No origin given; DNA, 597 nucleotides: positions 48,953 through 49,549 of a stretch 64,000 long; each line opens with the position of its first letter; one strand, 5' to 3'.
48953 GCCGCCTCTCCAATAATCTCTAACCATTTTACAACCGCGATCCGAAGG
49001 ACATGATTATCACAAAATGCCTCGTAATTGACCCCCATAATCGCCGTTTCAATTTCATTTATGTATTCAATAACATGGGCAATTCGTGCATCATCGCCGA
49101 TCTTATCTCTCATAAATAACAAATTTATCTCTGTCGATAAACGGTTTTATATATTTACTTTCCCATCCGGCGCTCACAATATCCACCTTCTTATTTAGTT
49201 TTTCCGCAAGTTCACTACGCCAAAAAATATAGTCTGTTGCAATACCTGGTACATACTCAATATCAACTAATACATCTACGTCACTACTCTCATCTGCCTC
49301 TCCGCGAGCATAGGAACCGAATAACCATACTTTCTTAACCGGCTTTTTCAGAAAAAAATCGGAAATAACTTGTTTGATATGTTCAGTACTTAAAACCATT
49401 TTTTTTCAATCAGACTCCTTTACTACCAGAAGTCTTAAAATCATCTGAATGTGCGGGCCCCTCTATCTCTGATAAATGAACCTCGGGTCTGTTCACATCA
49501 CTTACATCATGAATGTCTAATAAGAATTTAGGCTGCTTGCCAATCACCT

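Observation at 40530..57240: Complex I (nuoA-N) operon interrupted by five same-strand accessory cassettes, including three toxin-antitoxin pairs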

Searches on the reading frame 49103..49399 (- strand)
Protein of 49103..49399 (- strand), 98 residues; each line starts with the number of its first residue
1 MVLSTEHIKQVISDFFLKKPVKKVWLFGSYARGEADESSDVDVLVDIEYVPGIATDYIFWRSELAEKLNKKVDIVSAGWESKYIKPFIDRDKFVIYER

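Call 4: search_protein_families(library=pfam, proteins=[window:49103-49399:-], max_evalue=0.01)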
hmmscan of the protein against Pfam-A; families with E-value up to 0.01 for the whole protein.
window:49103-49399:- (98 aa): 3 families
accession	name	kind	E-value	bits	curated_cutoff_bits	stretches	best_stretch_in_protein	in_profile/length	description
PF01909.29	NTP_transf_2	-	7e-13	49.2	21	1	16-86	8-80/93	Nucleotidyltransferase domain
PF18765.7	Polbeta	-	1.1e-12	48.3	26.9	1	12-98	3-90/93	Polymerase beta, Nucleotidyltransferase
PF22600.2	MTPAP-like_central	-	0.0055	17.2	27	1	6-51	27-68/139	Poly(A) RNA polymerase, mitochondrial-like, central palm domain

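Call 5: search_protein_families(library=ncbifam, proteins=[window:49103-49399:-], max_evalue=0.01)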
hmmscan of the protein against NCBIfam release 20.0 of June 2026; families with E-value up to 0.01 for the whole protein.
window:49103-49399:- (98 aa): 4 families
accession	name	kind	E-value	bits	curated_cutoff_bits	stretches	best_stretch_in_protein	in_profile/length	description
NF047752.1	MntA_antitoxin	equivalog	1.2e-12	47.7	60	1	19-97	5-82/106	type VII toxin-antitoxin system MntA family adenylyltransferase antitoxin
NF051895.1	anti_phage_HalB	equivalog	2.8e-05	23.8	190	1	25-44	3-22/211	anti-phage Hailong system nucleotidyltransferase HalB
NF028535.0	ANT_4p_II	subfamily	0.0027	17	350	1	24-85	22-83/251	ANT(4')-II family aminoglycoside nucleotidyltransferase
NF012212.1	ANT_9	subfamily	0.0038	16.5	340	1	10-47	11-47/249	aminoglycoside nucleotidyltransferase ANT(9)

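Call 37: find_homologous_proteins(query=window:49103-49399:-, max_evalue=1e-10)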
Query window:49103-49399:- (98 aa): 282 proteins with E <= 1e-10 among 1247 candidates; the best 120 are listed.
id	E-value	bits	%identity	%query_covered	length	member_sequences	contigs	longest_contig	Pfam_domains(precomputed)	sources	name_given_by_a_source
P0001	9.2e-51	188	86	100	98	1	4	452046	PF18765.8,PF01909.30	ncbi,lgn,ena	-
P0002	2.9e-50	187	88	100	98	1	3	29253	PF18765.8,PF01909.30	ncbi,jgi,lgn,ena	jgi:hypothetical protein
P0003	3.0e-50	187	87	100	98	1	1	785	PF18765.8,PF01909.30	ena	-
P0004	1.0e-48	182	85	98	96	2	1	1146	PF18765.8,PF01909.30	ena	-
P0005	3.0e-47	177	80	100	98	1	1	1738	PF18765.8,PF01909.30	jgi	jgi:uncharacterized protein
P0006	3.3e-46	174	79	100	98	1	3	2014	PF18765.8,PF01909.30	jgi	jgi:predicted nucleotidyltransferase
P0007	3.9e-46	173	81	100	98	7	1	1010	PF18765.8,PF01909.30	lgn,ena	-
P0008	6.0e-46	173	79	100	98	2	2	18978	PF18765.8,PF01909.30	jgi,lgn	jgi:predicted nucleotidyltransferase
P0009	6.8e-46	173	78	100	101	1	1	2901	PF18765.8,PF01909.30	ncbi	-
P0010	4.2e-45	170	78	100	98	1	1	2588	PF18765.8,PF01909.30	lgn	-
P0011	5.2e-45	170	78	100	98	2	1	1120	PF18765.8,PF01909.30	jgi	jgi:predicted nucleotidyltransferase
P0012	7.8e-45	169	78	100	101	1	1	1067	PF18765.8,PF01909.30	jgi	jgi:uncharacterized protein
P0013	1.0e-44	169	76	100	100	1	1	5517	PF18765.8,PF01909.30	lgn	-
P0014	3.2e-44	167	76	100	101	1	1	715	PF18765.8,PF01909.30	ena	-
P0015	3.6e-44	167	77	100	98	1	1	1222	PF18765.8,PF01909.30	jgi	jgi:uncharacterized protein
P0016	4.9e-44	167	77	100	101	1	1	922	PF18765.8,PF01909.30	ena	-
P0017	1.1e-43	166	76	100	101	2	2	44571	PF18765.8,PF01909.30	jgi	jgi:predicted nucleotidyltransferase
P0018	1.9e-43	165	78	100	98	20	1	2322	PF18765.8,PF01909.30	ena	-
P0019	7.0e-43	163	70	100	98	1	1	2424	PF18765.8,PF01909.30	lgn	-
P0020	9.9e-43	162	76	100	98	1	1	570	PF18765.8,PF01909.30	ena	-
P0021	1.4e-42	162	77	100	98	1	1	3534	PF18765.8,PF01909.30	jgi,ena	-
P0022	1.8e-42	162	74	100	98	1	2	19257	PF18765.8,PF01909.30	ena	-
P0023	1.9e-42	162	74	100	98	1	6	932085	PF18765.8,PF01909.30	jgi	jgi:predicted nucleotidyltransferase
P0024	2.3e-42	161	73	100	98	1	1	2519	PF18765.8,PF01909.30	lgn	-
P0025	3.4e-42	161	76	100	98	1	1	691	PF18765.8,PF01909.30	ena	-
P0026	8.5e-42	159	93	82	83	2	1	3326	PF18765.8,PF01909.30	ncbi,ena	-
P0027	8.9e-42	159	77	100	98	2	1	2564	PF18765.8,PF01909.30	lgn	-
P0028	1.0e-41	159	71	100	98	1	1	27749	PF18765.8,PF01909.30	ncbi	ncbi:MAG: nucleotidyltransferase family protein [Chitinophagales bacterium]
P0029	1.1e-41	159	73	100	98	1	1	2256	PF18765.8,PF01909.30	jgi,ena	-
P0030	1.2e-41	159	72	100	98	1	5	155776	PF18765.8,PF01909.30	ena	-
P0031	1.6e-41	159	71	100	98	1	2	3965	PF18765.8,PF01909.30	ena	-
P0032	2.1e-41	158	70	100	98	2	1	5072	PF18765.8,PF01909.30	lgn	-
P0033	3.8e-41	157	73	100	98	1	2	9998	PF18765.8,PF01909.30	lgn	-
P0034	3.9e-41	157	74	100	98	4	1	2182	PF18765.8,PF01909.30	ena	-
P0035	4.3e-41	157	73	100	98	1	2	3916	PF18765.8,PF01909.30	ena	-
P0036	5.1e-41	157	70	100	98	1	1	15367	PF18765.8,PF01909.30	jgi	jgi:uncharacterized protein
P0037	5.3e-41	157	72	100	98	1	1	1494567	PF18765.8,PF01909.30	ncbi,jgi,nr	ncbi:hypothetical protein CAP35_05050 [Chitinophagaceae bacterium IBVUCB1]|jgi:hypothetical protein|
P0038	1.1e-40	156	69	100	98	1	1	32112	PF18765.8,PF01909.30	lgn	-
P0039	1.2e-40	156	72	100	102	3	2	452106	PF18765.8,PF01909.30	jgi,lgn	-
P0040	1.2e-40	156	73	100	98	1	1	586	PF18765.8,PF01909.30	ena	-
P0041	2.2e-40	155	74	100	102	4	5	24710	PF18765.8,PF01909.30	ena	-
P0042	6.6e-40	153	72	100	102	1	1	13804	PF18765.8,PF01909.30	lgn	-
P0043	8.0e-40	153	70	100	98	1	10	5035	PF18765.8,PF01909.30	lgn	-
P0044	8.1e-40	153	70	100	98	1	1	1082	PF18765.8,PF01909.30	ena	-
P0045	2.0e-39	152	71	100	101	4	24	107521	PF18765.8,PF01909.30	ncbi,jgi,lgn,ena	-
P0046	2.2e-39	152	70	100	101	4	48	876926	PF18765.8,PF01909.30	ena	-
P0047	4.9e-39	151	69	100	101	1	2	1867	PF18765.8,PF01909.30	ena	-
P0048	5.4e-39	150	71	100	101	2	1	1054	PF18765.8,PF01909.30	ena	-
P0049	6.0e-39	150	72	100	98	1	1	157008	PF18765.8,PF01909.30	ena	-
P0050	6.5e-39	150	69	100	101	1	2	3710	PF18765.8,PF01909.30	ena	-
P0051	1.2e-38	149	69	100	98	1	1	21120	PF18765.8,PF01909.30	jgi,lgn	jgi:hypothetical protein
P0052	2.0e-38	149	71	100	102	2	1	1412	PF18765.8,PF01909.30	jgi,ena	-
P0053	2.2e-38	149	71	100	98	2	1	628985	PF18765.8,PF01909.30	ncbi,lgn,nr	ncbi:MAG: nucleotidyltransferase domain-containing protein [Bacteroidetes bacterium]|nr:nucleotidylt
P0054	2.3e-38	148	66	100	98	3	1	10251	PF18765.8,PF01909.30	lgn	-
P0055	3.3e-38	148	73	100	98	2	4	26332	PF18765.8,PF01909.30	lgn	-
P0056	7.1e-38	147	68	100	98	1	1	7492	PF18765.8,PF01909.30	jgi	-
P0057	8.2e-38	147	67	100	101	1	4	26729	PF18765.8,PF01909.30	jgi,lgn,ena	-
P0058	8.6e-38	147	70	100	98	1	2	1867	PF18765.8,PF01909.30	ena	-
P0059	1.2e-37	146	65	100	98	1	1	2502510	PF18765.8,PF01909.30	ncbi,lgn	-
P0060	1.5e-37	146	67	100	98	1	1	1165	PF18765.8,PF01909.30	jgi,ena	jgi:predicted nucleotidyltransferase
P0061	1.6e-37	146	68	100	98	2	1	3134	PF18765.8,PF01909.30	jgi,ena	-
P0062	1.8e-37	146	68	100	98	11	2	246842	PF18765.8,PF01909.30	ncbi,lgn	ncbi:MAG: nucleotidyltransferase domain-containing protein [Bacteroidota bacterium]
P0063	2.2e-37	145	68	100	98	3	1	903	PF18765.8,PF01909.30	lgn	-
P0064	2.6e-37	145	66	100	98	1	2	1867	PF18765.8,PF01909.30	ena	-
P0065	3.0e-37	145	69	100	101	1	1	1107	PF18765.8,PF01909.30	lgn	-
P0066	3.5e-37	145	67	100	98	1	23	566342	PF18765.8,PF01909.30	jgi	jgi:predicted nucleotidyltransferase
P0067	4.4e-37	144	66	100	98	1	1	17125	PF18765.8,PF01909.30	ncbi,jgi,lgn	-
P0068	9.3e-37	143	64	100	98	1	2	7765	PF18765.8,PF01909.30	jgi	jgi:uncharacterized protein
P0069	9.4e-37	143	69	100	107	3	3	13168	PF18765.8,PF01909.30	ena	-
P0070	1.1e-36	143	67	100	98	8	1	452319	PF18765.8,PF01909.30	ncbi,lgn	-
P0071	1.2e-36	143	66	100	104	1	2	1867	PF18765.8,PF01909.30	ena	-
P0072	1.3e-36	143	65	100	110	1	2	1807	PF18765.8,PF01909.30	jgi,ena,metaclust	metaclust:\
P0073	1.5e-36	143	67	100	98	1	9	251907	PF18765.8,PF01909.30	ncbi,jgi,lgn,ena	jgi:predicted nucleotidyltransferase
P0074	1.6e-36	143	66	100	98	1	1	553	PF18765.8,PF01909.30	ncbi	-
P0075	1.7e-36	142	67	100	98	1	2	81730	PF18765.8,PF01909.30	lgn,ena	-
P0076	2.9e-36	142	66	100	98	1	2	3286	PF18765.8,PF01909.30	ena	-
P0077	5.7e-36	141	64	100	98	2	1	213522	PF18765.8,PF01909.30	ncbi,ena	-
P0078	7.7e-36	140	65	100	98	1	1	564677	PF18765.8,PF01909.30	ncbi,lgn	-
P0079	8.0e-36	140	67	100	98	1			PF18765.8,PF01909.30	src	-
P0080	8.4e-36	140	64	100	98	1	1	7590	PF18765.8,PF01909.30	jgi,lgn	-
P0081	1.1e-35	140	64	100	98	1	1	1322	PF18765.8,PF01909.30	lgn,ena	-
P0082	1.1e-35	140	63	100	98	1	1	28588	PF18765.8,PF01909.30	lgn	-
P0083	1.9e-35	139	66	100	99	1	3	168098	PF18765.8,PF01909.30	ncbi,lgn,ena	-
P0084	2.3e-35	139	64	100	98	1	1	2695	PF18765.8,PF01909.30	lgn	-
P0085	4.3e-35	138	67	100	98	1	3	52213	PF18765.8,PF01909.30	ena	-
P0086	4.4e-35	138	65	100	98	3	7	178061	PF18765.8,PF01909.30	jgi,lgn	jgi:predicted nucleotidyltransferase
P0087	6.2e-35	137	67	100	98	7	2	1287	PF18765.8,PF01909.30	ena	-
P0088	9.6e-35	137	64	100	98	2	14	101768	PF18765.8,PF01909.30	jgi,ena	jgi:predicted nucleotidyltransferase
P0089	1.1e-34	137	66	100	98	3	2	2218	PF18765.8,PF01909.30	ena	-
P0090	1.2e-34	137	63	100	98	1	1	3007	PF18765.8,PF01909.30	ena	-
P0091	1.4e-34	136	61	100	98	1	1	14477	PF18765.8,PF01909.30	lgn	-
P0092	2.8e-34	135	65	100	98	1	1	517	PF18765.8,PF01909.30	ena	-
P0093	3.7e-34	135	65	100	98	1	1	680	PF18765.8,PF01909.30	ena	-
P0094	4.3e-34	135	67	95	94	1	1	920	PF18765.8,PF01909.30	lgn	-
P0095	6.4e-34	134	64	100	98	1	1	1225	PF18765.8,PF01909.30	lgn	-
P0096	8.2e-34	134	63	100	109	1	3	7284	PF18765.8,PF01909.30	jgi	jgi:hypothetical protein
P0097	1.3e-33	133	63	100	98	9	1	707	PF18765.8,PF01909.30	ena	-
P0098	1.3e-33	133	65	100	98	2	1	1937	PF18765.8,PF01909.30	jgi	jgi:predicted nucleotidyltransferase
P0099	3.4e-33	132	62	100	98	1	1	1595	PF18765.8,PF01909.30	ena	-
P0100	3.6e-33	132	65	100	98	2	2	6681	PF18765.8,PF01909.30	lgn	-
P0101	4.1e-33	132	63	100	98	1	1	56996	PF18765.8,PF01909.30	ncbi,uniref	ncbi:nucleotidyltransferase family protein [Parafilimonas sp.]|uniref:nucleotidyltransferase family 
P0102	7.5e-33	131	63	100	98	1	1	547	PF18765.8,PF01909.30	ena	-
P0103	1.3e-32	130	65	100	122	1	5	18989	PF18765.8,PF01909.30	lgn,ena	-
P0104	1.4e-32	130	63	100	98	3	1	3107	PF18765.8,PF01909.30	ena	-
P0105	1.9e-32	130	63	100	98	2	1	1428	PF18765.8,PF01909.30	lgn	-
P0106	2.8e-32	129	64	100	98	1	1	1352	PF18765.8,PF01909.30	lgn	-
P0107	3.1e-32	129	61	100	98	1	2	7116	PF18765.8,PF01909.30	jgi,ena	-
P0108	3.5e-32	129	61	100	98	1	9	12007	PF18765.8,PF01909.30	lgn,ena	-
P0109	3.8e-32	129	62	100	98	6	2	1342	PF18765.8,PF01909.30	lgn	-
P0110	5.5e-32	128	62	100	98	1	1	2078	PF18765.8,PF01909.30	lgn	-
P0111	2.3e-31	126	60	100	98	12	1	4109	PF18765.8,PF01909.30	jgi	jgi:predicted nucleotidyltransferase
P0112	2.9e-31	126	73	80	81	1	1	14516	PF18765.8,PF01909.30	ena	-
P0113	1.9e-30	123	58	100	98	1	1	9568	PF18765.8,PF01909.30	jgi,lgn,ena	-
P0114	2.7e-30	123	61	100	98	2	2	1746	PF18765.8,PF01909.30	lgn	-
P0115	3.0e-30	122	56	100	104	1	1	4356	PF18765.8,PF01909.30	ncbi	ncbi:MAG: nucleotidyltransferase domain-containing protein, partial [Sediminibacterium sp.]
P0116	3.2e-29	119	58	100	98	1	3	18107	PF18765.8,PF01909.30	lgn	-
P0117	3.4e-29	119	57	100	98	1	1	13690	PF18765.8,PF01909.30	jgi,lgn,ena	-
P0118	3.9e-29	119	57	100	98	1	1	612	PF18765.8,PF01909.30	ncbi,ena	-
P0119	1.6e-28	117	57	100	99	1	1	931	PF18765.8,PF01909.30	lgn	-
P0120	2.8e-28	116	53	100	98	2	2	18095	PF18765.8,PF01909.30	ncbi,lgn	-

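Call 38: find_encoding_contigs(protein=P0037, flank=3000, max_places=2)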
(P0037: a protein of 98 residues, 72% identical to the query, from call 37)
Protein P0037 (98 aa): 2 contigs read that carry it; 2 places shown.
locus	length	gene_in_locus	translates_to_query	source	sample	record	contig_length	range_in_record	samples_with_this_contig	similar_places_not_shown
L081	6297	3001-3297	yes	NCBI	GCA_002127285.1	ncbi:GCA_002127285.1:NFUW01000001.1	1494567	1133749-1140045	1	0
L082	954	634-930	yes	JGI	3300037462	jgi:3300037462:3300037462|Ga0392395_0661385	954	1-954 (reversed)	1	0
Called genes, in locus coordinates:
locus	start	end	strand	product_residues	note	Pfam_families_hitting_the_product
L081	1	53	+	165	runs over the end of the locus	PF01257:2Fe-2S_thioredx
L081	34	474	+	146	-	PF14534:DUF4440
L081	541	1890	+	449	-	PF01512:Complex1_51K, PF10589:NADH_4Fe-4S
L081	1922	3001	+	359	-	PF00111:Fer2, PF13510:Fer2_4, PF10588:NADH-G_4Fe-4S_3, PF22117:Fer4_Nqo3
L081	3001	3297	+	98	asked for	PF18765:Polbeta, PF01909:NTP_transf_2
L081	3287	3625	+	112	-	PF01934:HepT-like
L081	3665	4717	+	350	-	PF00146:NADHdh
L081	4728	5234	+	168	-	PF13534:Fer4_17 (faint), PF00037:Fer4 (weak), PF13183:Fer4_8 (weak), PF13237:Fer4_10, PF12838:Fer4_7, PF13187:Fer4_9, PF13484:Fer4_16, PF00037:Fer4, +6 more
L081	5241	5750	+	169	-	PF00499:Oxidored_q3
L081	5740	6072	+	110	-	PF00420:Oxidored_q2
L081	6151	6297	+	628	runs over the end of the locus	PF00662:Proton_antipo_N, PF00361:Proton_antipo_M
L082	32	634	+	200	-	PF22117:Fer4_Nqo3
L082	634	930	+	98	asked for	PF18765:Polbeta, PF01909:NTP_transf_2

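Call 39: find_encoding_contigs(protein=P0046, flank=3000, max_places=3)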
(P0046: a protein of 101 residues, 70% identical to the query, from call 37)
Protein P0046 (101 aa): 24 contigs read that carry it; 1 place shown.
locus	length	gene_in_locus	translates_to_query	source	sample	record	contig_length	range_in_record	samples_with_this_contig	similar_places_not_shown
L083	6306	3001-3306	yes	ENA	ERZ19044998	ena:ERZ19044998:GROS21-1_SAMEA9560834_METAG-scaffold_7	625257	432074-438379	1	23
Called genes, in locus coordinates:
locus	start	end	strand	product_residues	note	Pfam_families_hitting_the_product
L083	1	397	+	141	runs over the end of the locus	PF14534:DUF4440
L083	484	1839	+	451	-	PF01512:Complex1_51K, PF22461:SLBB_2 (faint), PF10589:NADH_4Fe-4S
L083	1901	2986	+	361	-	PF00111:Fer2, PF13510:Fer2_4, PF10588:NADH-G_4Fe-4S_3, PF22117:Fer4_Nqo3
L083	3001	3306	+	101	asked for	PF01909:NTP_transf_2, PF18765:Polbeta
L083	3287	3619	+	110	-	PF01934:HepT-like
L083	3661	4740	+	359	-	PF00146:NADHdh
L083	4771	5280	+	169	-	PF13534:Fer4_17 (faint), PF13237:Fer4_10, PF00037:Fer4 (weak), PF12838:Fer4_7, PF13183:Fer4_8 (weak), PF13187:Fer4_9, PF13484:Fer4_16 (weak), PF00037:Fer4, +4 more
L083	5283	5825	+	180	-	PF00499:Oxidored_q3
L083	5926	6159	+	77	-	PF00420:Oxidored_q2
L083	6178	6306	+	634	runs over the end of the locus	PF00662:Proton_antipo_N, PF00361:Proton_antipo_M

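Call 40: find_encoding_contigs(protein=P0059, flank=3000, max_places=2)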
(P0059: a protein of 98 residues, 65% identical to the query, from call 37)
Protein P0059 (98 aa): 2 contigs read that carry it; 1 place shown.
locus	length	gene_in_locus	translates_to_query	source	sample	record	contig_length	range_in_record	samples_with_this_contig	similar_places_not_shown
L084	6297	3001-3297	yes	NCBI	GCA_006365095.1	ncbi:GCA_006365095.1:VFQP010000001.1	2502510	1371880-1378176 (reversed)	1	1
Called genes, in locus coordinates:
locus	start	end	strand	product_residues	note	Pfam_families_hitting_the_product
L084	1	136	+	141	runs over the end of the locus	PF13474:SnoaL_3 (weak), PF14534:DUF4440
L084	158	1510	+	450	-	PF01512:Complex1_51K, PF22461:SLBB_2 (weak), PF10589:NADH_4Fe-4S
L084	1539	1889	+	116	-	PF05635:23S_rRNA_IVP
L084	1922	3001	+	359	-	PF00111:Fer2, PF13510:Fer2_4, PF10588:NADH-G_4Fe-4S_3, PF22117:Fer4_Nqo3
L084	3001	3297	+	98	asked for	PF01909:NTP_transf_2, PF18765:Polbeta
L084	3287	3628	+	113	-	PF01934:HepT-like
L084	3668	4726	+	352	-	PF00146:NADHdh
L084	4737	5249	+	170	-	PF25160:LdpA_Fe-S-bd (faint), PF00037:Fer4 (weak), PF13183:Fer4_8 (weak), PF13237:Fer4_10, PF12838:Fer4_7, PF13187:Fer4_9, PF13484:Fer4_16, PF00037:Fer4, +4 more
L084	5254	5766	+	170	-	PF00499:Oxidored_q3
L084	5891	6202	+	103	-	PF00420:Oxidored_q2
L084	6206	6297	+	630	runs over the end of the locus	PF00662:Proton_antipo_N, PF00361:Proton_antipo_M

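Call 41: find_encoding_contigs(protein=P0120, flank=3000, max_places=2)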
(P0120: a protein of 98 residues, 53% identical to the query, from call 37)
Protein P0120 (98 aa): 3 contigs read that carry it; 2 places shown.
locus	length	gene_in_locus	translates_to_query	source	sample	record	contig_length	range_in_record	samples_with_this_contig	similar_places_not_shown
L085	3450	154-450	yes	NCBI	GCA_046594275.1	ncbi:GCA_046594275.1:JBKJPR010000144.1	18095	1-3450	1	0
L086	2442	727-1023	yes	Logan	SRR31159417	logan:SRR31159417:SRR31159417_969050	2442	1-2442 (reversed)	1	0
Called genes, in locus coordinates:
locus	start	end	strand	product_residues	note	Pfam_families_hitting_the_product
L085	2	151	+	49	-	?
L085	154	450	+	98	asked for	PF01909:NTP_transf_2, PF18765:Polbeta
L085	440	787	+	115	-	PF01934:HepT-like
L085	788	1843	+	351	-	PF00146:NADHdh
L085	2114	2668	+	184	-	PF13183:Fer4_8 (faint), PF13534:Fer4_17 (faint), PF13237:Fer4_10, PF00037:Fer4 (weak), PF12838:Fer4_7, PF13187:Fer4_9, PF13484:Fer4_16, PF00037:Fer4, +4 more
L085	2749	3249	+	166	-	PF00499:Oxidored_q3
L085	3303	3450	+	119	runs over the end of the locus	PF00420:Oxidored_q2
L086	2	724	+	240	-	?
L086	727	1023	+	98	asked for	PF01909:NTP_transf_2, PF18765:Polbeta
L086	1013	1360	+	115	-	PF01934:HepT-like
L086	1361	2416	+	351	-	PF00146:NADHdh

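Call 57: search_protein_families(library=padloc, proteins=[window:49103-49399:-], max_evalue=0.001)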
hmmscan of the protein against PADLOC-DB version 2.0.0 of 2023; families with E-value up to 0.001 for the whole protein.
window:49103-49399:- (98 aa): 9 families
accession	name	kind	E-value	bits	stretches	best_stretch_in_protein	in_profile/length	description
PDLC04906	PDC-S09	-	1.3e-15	55.6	1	18-91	21-94/98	-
PDLC04904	PDC-S09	-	1.6e-15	55.2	1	9-90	13-93/104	-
PDLC04902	PDC-S09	-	1.6e-14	52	1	6-90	6-90/97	-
PDLC04905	PDC-S09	-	3.1e-13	47.9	1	7-96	7-99/101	-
PDLC04903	PDC-S09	-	6.8e-10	37.2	1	7-47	13-52/108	-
PDLC04907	PDC-S09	-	3.4e-07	28.4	1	8-49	14-55/114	-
PDLC04368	PDC-M05A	-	3.4e-05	21.8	1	17-45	103-131/201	-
PDLC00769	Cyclase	-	4.2e-05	21.1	1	4-45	27-72/261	oligonucleotide-cyclase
PDLC04369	PDC-M05A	-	5.8e-05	20.8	1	17-45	99-127/201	-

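Call 67: search_dna_similar(query=window:49103-49399:-, collection=plasmids, mode=protein, max_rows=8)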
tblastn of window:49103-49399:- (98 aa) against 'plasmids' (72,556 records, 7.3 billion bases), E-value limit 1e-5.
Records with a match: 23; places in all: 23; records where one place covers at least 80% of the query: 7.
Best place of each record, by identity: <60% 23.
By first word of the organism name: Enterococcus 10; Methanosphaera 2; Microcystis 2; Cetobacterium 2; Cyanobacterium 1; Sulfurimonas 1; Anabaena 1; Thermus 1; Candidatus 1; Dolichospermum 1; and 1 more.
By predicted mobility (MOB-suite, as given by PLSDB): non-mobilizable 20; conjugative 2; mobilizable 1.
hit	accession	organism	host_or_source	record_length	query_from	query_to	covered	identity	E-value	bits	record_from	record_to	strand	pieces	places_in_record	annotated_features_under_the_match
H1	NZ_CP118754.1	Methanosphaera sp. ISO3-F5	-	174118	1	98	100%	37.8%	3e-9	59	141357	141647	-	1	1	nucleotidyltransferase domain-containing protein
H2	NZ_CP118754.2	Methanosphaera sp. ISO3-F5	Ovis aries,Ovine rumen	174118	1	98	100%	37.8%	3e-9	59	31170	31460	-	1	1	nucleotidyltransferase domain-containing protein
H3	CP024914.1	Cyanobacterium sp. HL-69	cell culture,enrichment cultures from ...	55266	2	88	89%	41.1%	5e-6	50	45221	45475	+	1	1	toxin-antitoxin system antidote component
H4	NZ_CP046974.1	Microcystis aeruginosa FD4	unialgal culture,freshwater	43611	3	98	98%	35.7%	4e-6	50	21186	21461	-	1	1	nucleotidyltransferase | HepT-like ribonuclease domain-containing protein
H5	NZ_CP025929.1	Microcystis aeruginosa NIES-2481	cell culture,freshwater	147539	3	98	98%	35.7%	5e-6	50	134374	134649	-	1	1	nucleotidyltransferase family protein | HepT-like ribonuclease domain-containing protein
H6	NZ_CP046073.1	Sulfurimonas aquatica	cell culture,lake water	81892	7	87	83%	40.7%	7e-7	52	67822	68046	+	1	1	nucleotidyltransferase domain-containing protein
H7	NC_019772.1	Anabaena cylindrica PCC 7122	water, most likely pond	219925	1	76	78%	37.3%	4e-6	50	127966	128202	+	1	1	nucleotidyltransferase family protein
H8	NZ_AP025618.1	Thermus thermophilus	-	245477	21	91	72%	39.4%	6e-6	50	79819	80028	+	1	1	nucleotidyltransferase family protein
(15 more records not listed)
